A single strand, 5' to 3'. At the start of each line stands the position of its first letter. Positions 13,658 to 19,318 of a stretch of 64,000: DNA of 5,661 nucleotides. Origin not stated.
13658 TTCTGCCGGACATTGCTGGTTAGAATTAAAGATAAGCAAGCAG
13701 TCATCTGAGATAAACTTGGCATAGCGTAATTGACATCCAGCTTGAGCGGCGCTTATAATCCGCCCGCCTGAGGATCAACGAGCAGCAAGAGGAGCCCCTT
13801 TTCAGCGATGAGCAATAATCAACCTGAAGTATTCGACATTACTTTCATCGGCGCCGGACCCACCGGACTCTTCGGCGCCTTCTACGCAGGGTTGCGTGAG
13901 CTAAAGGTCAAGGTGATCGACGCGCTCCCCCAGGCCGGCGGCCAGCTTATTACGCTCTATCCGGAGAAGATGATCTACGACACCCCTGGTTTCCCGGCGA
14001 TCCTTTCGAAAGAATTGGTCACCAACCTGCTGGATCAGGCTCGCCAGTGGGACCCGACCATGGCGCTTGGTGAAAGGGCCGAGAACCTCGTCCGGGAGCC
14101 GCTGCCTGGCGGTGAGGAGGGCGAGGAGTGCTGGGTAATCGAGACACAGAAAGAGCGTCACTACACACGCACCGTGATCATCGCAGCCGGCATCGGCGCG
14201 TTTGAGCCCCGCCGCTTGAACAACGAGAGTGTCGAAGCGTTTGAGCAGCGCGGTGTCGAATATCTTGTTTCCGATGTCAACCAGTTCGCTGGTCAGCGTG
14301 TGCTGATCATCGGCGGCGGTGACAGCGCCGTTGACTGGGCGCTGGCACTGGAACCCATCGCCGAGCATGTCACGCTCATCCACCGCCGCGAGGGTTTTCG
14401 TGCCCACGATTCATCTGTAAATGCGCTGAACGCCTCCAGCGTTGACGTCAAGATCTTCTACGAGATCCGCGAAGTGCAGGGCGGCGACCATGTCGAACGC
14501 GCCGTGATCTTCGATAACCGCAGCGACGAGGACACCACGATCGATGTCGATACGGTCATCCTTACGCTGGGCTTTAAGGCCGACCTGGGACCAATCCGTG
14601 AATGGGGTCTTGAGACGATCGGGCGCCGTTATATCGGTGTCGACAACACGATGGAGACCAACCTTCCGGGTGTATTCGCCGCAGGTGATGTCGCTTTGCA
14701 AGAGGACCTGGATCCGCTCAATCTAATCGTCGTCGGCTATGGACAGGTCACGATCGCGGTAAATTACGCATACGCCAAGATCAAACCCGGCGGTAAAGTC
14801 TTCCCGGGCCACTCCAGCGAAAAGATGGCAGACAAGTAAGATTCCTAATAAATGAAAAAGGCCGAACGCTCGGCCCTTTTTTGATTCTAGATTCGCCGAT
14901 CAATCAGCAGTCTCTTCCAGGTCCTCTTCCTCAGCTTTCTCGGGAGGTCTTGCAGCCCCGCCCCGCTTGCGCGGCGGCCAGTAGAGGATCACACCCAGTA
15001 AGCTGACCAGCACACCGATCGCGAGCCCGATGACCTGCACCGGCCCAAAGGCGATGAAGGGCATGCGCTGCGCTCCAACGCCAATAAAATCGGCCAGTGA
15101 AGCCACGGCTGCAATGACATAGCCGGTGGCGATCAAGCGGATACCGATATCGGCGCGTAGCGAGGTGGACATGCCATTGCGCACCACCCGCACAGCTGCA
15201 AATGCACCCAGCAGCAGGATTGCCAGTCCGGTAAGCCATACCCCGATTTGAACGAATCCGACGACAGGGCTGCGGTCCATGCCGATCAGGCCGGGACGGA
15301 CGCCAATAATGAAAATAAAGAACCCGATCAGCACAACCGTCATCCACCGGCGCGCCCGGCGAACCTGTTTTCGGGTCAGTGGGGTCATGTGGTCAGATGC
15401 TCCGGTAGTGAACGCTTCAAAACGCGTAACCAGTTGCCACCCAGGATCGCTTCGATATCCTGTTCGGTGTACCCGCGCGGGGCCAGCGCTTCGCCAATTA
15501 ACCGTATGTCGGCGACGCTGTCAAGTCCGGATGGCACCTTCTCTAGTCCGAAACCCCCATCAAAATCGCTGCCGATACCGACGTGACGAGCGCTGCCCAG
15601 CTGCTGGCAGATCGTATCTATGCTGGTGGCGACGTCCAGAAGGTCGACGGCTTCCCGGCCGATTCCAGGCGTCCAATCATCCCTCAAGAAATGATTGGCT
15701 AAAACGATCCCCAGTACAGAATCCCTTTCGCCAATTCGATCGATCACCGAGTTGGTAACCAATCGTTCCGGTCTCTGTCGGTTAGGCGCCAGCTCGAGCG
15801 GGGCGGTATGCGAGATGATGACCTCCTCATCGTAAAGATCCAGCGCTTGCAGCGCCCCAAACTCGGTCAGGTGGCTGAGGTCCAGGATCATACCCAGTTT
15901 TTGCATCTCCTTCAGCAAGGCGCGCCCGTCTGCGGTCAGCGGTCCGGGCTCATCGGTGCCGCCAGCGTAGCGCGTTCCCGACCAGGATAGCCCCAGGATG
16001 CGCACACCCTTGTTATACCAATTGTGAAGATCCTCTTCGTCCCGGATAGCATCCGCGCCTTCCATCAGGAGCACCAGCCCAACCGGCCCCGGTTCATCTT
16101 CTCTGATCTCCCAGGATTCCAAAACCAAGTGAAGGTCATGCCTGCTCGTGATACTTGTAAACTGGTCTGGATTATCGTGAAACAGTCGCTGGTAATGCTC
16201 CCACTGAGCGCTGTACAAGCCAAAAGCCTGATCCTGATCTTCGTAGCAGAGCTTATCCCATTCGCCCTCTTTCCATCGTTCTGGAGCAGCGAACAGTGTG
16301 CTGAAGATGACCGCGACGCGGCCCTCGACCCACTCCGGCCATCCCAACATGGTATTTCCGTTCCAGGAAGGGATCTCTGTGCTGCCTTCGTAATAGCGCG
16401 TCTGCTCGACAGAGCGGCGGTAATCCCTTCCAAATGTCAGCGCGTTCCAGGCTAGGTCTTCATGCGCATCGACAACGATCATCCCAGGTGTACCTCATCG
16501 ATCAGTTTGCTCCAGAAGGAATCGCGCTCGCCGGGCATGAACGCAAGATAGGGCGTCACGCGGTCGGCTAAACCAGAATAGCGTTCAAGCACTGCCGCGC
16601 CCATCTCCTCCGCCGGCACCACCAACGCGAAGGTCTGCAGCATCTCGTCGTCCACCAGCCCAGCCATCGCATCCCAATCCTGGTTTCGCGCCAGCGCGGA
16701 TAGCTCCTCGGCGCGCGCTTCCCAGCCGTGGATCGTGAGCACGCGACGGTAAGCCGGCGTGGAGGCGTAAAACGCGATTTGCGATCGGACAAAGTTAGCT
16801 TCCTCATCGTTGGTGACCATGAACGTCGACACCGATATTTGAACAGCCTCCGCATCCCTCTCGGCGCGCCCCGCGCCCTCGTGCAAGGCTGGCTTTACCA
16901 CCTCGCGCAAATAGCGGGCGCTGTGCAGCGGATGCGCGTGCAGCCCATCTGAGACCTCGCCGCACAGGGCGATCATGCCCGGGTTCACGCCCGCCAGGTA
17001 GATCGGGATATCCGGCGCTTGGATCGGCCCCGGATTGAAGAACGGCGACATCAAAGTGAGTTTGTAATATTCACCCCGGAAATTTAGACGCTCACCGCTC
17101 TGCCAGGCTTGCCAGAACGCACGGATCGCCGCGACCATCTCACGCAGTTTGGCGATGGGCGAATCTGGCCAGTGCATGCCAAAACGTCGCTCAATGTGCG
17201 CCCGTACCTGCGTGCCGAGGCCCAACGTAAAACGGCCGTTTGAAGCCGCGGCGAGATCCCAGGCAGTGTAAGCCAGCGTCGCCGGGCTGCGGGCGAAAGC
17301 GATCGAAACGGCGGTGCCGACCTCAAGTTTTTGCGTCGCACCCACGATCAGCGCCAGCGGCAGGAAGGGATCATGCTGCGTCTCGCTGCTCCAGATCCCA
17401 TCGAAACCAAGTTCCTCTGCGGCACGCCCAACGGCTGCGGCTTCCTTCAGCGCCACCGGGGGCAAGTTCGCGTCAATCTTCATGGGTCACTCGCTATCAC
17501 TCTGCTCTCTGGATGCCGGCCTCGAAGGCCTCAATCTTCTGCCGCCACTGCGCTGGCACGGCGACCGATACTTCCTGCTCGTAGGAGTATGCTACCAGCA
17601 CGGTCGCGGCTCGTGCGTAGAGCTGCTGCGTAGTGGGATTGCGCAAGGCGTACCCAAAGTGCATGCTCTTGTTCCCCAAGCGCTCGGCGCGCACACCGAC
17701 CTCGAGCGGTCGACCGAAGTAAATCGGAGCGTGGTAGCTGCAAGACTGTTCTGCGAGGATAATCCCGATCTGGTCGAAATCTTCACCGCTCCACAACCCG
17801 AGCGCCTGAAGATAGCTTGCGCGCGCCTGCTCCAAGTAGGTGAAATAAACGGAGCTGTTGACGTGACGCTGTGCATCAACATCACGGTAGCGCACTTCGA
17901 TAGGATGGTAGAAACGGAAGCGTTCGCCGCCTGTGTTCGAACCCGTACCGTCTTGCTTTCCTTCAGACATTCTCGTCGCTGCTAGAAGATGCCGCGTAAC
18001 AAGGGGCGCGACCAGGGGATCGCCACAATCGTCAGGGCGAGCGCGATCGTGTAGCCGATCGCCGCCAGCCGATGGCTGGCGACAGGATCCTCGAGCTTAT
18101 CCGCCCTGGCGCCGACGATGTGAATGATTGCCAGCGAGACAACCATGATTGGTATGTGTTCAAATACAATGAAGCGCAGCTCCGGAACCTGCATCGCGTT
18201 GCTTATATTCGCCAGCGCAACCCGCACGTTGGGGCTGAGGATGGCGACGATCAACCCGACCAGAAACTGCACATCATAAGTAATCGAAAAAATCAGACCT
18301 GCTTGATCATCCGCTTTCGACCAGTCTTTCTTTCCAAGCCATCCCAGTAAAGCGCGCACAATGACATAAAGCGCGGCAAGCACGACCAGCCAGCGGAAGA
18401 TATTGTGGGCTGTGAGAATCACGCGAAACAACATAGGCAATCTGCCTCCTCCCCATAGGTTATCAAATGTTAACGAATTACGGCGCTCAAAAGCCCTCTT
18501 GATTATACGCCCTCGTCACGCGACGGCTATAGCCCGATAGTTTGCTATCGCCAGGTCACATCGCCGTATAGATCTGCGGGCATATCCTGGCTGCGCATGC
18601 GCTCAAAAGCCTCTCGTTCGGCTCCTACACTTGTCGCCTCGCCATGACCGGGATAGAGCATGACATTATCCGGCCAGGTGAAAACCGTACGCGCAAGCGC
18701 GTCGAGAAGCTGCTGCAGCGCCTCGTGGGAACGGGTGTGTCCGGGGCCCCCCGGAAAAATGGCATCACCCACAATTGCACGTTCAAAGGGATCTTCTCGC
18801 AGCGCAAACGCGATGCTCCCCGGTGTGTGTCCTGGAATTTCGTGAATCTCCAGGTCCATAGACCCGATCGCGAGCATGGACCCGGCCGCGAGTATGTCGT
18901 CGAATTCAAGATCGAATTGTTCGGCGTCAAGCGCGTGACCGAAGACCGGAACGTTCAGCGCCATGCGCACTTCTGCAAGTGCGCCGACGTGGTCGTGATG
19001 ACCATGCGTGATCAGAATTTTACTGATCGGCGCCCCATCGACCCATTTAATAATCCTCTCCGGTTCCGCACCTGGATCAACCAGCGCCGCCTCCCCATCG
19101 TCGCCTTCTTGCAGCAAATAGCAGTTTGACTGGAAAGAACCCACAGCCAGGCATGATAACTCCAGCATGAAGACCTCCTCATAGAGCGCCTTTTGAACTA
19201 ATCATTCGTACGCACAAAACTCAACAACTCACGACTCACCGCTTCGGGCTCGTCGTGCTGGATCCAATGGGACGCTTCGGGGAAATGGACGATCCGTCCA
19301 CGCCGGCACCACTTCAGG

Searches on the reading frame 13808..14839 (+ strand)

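Call 81: search_protein_families(library=pfam, proteins=[window:13808-14839:+], max_evalue=0.00001)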
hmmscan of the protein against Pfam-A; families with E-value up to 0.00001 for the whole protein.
window:13808-14839:+ (343 aa): 4 families
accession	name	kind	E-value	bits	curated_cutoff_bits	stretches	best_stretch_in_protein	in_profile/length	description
PF07992.20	Pyr_redox_2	-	1.8e-29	103.5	26.1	1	10-313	2-283/291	Pyridine nucleotide-disulphide oxidoreductase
PF13738.12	Pyr_redox_3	-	6.3e-23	81.9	30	1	107-293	112-305/305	Pyridine nucleotide-disulphide oxidoreductase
PF00070.33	Pyr_redox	-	1.9e-09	38.3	22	1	164-228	1-71/82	Pyridine nucleotide-disulphide oxidoreductase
PF13434.12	Lys_Orn_oxgnase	-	2.3e-06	27.5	21.3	0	109-222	132-251/339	L-lysine 6-monooxygenase/L-ornithine 5-monooxygenase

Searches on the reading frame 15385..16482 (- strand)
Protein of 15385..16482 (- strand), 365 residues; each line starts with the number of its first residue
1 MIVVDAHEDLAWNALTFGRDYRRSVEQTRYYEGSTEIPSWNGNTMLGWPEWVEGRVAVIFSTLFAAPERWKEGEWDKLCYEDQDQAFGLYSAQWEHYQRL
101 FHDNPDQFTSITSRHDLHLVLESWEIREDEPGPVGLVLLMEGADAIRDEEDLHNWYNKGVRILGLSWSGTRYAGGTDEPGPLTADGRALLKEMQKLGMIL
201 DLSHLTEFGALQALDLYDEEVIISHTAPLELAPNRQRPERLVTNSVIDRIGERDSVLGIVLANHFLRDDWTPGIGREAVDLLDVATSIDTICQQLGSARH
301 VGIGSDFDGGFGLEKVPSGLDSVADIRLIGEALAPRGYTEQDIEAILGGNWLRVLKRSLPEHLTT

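Call 81: search_protein_families(library=pfam, proteins=[window:15385-16482:-], max_evalue=0.00001)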
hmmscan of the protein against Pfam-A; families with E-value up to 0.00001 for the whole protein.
window:15385-16482:- (365 aa): 1 family
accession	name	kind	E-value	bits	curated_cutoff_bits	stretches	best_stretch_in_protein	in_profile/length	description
PF01244.27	Peptidase_M19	-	2e-51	175.5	26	1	1-356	6-318/319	Membrane dipeptidase (Peptidase family M19)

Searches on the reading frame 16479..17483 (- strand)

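Call 81: search_protein_families(library=pfam, proteins=[window:16479-17483:-], max_evalue=0.00001)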
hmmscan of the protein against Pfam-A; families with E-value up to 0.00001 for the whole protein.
window:16479-17483:- (334 aa): 1 family
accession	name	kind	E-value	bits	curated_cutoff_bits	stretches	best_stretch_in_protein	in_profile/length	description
PF00296.26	Bac_luciferase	-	2.3e-64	218.2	27.9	1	11-306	21-312/314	Luciferase-like monooxygenase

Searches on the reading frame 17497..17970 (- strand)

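Call 81: search_protein_families(library=pfam, proteins=[window:17497-17970:-], max_evalue=0.00001)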
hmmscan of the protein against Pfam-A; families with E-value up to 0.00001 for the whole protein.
window:17497-17970:- (157 aa): 2 families
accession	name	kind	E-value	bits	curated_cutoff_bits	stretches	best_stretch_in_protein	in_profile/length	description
PF13279.12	4HBT_2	-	3.8e-20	73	25.5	1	26-144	1-120/122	Thioesterase-like superfamily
PF03061.28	4HBT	-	2.8e-12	47.2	20.6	1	36-115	3-76/79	Thioesterase superfamily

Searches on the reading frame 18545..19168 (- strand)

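Call 16: search_protein_families(library=pfam, proteins=[window:18545-19168:-], max_evalue=0.0001)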
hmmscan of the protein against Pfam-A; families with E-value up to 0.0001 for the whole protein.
window:18545-19168:- (207 aa): 1 family
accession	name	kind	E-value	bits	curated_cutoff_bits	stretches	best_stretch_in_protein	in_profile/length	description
PF00753.33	Lactamase_B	-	3.1e-22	79.9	22.7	1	11-157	3-180/196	Metallo-beta-lactamase superfamily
